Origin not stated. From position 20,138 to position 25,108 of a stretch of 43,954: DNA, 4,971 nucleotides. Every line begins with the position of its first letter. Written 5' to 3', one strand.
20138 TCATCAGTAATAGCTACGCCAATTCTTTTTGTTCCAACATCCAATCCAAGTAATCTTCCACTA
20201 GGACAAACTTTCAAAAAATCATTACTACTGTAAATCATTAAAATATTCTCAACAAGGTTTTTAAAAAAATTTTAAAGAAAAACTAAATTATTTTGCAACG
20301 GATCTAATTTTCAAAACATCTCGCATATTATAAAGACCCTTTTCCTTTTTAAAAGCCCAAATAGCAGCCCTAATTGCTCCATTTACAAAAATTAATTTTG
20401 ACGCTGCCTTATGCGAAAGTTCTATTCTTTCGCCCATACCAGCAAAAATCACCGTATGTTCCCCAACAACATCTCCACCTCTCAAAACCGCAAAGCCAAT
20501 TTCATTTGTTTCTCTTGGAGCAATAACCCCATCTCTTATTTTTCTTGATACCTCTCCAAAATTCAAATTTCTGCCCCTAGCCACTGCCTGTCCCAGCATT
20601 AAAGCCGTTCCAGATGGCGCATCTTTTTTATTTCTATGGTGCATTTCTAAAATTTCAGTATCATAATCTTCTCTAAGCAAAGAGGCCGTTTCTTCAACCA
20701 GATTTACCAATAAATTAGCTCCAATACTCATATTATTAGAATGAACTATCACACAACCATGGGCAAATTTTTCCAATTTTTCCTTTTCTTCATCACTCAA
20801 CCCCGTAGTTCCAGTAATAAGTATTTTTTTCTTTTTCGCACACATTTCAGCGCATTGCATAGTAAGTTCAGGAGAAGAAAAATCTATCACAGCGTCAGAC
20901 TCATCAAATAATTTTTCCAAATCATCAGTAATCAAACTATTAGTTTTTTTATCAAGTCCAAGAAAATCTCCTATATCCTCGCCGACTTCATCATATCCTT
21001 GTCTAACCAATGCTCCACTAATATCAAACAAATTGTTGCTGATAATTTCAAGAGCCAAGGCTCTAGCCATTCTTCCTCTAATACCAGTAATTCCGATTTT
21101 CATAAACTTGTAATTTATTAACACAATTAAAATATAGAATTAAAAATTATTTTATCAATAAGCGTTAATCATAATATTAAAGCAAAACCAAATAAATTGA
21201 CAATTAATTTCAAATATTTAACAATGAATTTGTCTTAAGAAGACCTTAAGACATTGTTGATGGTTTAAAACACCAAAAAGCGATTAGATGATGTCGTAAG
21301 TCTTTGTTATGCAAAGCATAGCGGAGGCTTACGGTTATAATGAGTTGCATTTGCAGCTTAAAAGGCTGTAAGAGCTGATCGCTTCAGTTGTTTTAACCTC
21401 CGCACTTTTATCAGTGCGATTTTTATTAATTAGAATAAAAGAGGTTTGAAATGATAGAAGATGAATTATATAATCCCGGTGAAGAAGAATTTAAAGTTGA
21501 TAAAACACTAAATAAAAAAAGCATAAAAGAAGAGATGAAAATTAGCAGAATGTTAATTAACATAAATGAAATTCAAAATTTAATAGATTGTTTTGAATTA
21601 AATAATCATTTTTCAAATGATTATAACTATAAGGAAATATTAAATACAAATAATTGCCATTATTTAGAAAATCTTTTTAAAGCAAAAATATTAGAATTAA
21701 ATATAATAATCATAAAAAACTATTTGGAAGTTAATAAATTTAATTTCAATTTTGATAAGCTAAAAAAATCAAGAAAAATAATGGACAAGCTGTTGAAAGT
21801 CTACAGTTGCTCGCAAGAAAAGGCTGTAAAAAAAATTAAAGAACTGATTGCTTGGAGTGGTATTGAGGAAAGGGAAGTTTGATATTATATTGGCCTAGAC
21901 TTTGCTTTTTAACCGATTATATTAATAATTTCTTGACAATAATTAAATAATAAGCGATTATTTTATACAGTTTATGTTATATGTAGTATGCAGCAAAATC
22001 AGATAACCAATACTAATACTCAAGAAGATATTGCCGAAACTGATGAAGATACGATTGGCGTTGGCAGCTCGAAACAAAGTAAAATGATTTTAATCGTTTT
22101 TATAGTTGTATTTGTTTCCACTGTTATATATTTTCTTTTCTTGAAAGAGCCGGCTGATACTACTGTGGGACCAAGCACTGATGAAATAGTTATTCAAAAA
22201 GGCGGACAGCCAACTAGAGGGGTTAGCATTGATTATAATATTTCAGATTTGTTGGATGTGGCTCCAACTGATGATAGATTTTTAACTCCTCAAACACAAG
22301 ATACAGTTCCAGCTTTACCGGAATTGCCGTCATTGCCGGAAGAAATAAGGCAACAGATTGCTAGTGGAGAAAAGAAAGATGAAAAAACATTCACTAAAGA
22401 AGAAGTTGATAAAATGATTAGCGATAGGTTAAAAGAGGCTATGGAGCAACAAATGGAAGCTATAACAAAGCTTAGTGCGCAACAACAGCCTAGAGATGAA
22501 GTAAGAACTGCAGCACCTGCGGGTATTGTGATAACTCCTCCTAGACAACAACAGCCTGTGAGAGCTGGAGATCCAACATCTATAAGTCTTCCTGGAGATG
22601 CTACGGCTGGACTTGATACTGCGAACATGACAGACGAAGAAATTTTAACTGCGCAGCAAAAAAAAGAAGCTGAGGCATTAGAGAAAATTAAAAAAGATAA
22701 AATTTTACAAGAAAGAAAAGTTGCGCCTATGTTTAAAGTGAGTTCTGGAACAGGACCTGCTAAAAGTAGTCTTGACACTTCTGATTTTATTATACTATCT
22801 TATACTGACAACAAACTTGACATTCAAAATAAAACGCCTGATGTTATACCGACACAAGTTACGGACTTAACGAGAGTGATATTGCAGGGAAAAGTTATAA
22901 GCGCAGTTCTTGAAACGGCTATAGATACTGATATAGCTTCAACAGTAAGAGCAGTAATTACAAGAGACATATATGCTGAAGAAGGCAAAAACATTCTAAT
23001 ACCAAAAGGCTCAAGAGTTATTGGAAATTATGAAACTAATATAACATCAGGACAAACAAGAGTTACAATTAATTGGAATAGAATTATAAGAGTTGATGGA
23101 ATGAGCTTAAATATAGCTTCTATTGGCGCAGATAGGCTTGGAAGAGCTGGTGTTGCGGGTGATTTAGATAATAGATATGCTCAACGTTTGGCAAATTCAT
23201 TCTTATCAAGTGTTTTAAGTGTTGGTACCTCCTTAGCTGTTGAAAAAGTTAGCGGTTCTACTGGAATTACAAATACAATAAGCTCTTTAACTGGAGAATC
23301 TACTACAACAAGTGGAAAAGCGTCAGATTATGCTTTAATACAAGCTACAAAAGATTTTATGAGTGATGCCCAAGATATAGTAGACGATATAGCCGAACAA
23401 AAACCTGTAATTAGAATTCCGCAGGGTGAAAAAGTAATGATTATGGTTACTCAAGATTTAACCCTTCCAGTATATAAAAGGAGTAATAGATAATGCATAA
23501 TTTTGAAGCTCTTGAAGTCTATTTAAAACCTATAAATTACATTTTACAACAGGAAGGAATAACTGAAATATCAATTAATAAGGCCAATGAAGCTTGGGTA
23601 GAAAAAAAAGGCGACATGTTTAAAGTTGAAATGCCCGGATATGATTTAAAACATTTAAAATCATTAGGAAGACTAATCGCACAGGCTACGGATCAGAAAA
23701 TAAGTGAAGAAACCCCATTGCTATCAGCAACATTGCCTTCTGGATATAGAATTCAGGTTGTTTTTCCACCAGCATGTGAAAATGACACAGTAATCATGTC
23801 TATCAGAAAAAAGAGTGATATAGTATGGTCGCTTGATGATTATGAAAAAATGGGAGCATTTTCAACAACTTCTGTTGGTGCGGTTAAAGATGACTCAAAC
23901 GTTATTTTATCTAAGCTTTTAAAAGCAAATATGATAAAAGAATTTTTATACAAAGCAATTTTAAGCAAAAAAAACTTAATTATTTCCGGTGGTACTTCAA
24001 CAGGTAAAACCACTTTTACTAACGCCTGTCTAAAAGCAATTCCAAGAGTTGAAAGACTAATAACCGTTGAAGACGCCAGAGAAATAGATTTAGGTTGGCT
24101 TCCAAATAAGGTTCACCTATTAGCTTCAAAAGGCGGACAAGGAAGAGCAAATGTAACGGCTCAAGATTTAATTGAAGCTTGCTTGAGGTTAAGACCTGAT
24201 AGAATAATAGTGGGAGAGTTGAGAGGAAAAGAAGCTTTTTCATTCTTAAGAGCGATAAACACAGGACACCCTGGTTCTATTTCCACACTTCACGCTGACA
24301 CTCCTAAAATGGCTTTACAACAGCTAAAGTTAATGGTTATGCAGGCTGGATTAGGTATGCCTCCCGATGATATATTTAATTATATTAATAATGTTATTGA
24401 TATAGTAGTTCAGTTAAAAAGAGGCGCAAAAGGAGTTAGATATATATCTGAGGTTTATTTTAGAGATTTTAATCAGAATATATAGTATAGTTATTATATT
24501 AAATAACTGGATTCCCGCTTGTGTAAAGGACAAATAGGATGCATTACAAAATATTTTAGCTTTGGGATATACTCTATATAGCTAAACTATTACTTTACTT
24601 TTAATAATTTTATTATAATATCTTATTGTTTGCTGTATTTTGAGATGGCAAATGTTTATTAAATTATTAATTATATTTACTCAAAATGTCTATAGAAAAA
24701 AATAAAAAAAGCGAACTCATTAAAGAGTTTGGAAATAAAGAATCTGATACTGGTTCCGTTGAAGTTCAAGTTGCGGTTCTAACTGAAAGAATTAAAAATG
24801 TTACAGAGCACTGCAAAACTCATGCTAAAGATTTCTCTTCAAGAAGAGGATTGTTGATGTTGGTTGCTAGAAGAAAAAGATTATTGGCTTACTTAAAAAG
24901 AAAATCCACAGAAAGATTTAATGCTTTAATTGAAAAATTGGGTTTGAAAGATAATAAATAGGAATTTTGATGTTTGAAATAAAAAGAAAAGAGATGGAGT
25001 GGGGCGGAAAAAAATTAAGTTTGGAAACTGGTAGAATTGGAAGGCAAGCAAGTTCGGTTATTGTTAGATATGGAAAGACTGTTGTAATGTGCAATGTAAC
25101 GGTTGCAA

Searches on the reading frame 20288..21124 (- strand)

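Call 11: search_protein_families(library=pfam, proteins=[window:20288-21124:-], max_evalue=0.1)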
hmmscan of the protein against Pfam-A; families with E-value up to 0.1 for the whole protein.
window:20288-21124:- (278 aa): 3 families
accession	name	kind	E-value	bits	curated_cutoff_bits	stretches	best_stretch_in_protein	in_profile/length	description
PF05173.19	DapB_C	-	4.8e-44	149.7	27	1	135-271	1-121/121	Dihydrodipicolinate reductase, C-terminus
PF01113.26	DapB_N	-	3.8e-31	108.2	25.6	1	8-132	1-124/124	Dihydrodipicolinate reductase, N-terminus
PF03435.24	Sacchrp_dh_NADP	-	0.0051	17.6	25.1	1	67-111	59-101/129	Saccharopine dehydrogenase NADP binding domain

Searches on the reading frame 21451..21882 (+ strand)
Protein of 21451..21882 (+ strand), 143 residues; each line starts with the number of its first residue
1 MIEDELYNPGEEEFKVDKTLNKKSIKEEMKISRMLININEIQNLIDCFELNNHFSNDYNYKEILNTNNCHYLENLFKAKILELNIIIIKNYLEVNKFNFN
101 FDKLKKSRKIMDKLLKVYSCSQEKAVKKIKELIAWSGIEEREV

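Call 11: search_protein_families(library=pfam, proteins=[window:21451-21879:+], max_evalue=0.1)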
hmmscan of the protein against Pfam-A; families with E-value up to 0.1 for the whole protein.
window:21451-21879:+ (143 aa): 1 family
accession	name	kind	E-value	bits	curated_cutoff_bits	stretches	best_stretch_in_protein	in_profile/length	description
PF04787.17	Pox_H7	-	0.041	14.8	28.2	1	42-132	35-126/143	Late protein H7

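Call 12: search_protein_families(library=phrogs, proteins=[window:21451-21879:+], max_evalue=1)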
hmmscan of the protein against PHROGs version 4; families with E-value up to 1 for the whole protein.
window:21451-21879:+ (143 aa): 0 families

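Call 16: find_encoding_contigs(protein=window:21451-21882:+, flank=10000, max_places=4)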
Protein window:21451-21882:+ (143 aa): 1 contig read that carries it; 1 place shown.
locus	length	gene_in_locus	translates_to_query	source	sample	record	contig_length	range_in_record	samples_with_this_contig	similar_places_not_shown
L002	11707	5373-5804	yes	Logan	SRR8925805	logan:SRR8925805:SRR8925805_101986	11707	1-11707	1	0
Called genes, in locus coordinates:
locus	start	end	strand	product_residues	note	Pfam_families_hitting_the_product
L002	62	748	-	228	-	PF00929:RNase_T, PF13482:RNase_H_2 (weak)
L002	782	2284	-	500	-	-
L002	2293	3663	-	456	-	PF02321:OEP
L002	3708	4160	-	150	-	PF03652:RuvX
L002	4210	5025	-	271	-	PF01113:DapB_N, PF05173:DapB_C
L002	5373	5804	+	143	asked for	-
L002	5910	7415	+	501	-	PF03743:TrbI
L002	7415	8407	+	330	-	PF00437:T2SSE, PF27713:UCP018868 (faint)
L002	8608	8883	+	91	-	PF00312:Ribosomal_S15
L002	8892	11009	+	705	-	PF01138:RNase_PH, PF03725:RNase_PH_C, PF03726:PNPase, PF01138:RNase_PH, PF00013:KH_1, PF00575:S1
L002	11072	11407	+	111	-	PF00575:S1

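Call 48: search_protein_families(library=padloc, proteins=[window:21451-21879:+], max_evalue=1)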
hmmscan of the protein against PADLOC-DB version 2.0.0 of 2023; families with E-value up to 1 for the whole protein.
window:21451-21879:+ (143 aa): 0 families

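Call 49: search_protein_families(library=ncbifam, proteins=[window:21451-21879:+], max_evalue=1)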
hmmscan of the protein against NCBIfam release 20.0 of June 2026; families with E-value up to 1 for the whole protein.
window:21451-21879:+ (143 aa): 0 families

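Call 86: search_solved_structures(query=A7, max_evalue=5)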
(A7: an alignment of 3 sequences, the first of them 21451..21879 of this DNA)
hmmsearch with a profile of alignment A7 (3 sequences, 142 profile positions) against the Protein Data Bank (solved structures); distinct sequences matched with E-value up to 5: 3.
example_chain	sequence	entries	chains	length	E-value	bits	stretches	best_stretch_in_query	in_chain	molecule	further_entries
5xxb_R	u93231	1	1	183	0.46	13.8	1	88-123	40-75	Ribosomal protein eL20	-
7js4_A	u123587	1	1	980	0.48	13.8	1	10-68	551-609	F5/8 type C domain protein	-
5kdj_B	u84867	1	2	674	0.62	13.4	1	10-65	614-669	F5/8 type C domain protein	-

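Call 93: find_homologous_proteins(query=window:21451-21879:+, max_evalue=0.01)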
Query window:21451-21879:+ (143 aa): 1 proteins with E <= 0.01 among 65 candidates.
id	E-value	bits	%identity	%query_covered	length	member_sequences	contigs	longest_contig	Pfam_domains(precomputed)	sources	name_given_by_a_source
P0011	2.7e-81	288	98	100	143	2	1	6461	-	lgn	-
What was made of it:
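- Tried and rejected: Family C found only itself (call 93).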

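Call 94: find_encoding_contigs(protein=P0011, flank=6000, max_places=3)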
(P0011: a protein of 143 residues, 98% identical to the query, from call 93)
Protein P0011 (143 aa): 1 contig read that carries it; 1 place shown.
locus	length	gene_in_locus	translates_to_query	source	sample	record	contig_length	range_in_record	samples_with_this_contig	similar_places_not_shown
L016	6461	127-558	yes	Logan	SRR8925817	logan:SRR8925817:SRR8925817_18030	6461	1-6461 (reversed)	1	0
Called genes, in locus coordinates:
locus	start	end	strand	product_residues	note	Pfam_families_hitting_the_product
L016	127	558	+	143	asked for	-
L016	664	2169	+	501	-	PF03743:TrbI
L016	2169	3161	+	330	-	PF00437:T2SSE, PF27713:UCP018868 (faint)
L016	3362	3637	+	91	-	PF00312:Ribosomal_S15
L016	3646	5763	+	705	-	PF01138:RNase_PH, PF03725:RNase_PH_C, PF03726:PNPase, PF01138:RNase_PH, PF00013:KH_1, PF00575:S1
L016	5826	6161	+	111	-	PF00575:S1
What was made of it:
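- Tried and rejected: The near-identical strain contig breaks inside the RNA (call 94).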

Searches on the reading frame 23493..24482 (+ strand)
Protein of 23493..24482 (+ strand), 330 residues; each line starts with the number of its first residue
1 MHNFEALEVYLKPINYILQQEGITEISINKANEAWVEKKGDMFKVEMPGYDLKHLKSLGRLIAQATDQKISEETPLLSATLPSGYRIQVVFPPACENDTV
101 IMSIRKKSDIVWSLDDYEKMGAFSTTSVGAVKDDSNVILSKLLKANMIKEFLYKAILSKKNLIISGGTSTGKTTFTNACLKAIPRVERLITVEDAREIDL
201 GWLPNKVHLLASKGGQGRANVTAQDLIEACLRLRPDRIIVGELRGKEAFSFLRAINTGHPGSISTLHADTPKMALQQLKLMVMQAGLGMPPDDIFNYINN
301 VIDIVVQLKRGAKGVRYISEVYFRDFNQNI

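Call 13: search_protein_families(library=pfam, proteins=[window:23493-24482:+], max_evalue=0.01)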
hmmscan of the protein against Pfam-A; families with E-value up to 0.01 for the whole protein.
window:23493-24482:+ (330 aa): 1 family
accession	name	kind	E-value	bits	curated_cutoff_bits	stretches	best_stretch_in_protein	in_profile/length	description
PF00437.27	T2SSE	-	5.1e-32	111.4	24.9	1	13-306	7-273/370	Type II/IV secretion system protein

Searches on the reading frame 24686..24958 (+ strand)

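Call 13: search_protein_families(library=pfam, proteins=[window:24686-24958:+], max_evalue=0.01)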
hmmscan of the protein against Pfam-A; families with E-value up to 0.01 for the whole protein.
window:24686-24958:+ (91 aa): 1 family
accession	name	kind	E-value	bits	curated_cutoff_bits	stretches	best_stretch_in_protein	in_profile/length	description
PF00312.27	Ribosomal_S15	-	6.2e-36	122.9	31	1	8-88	1-81/81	Ribosomal protein S15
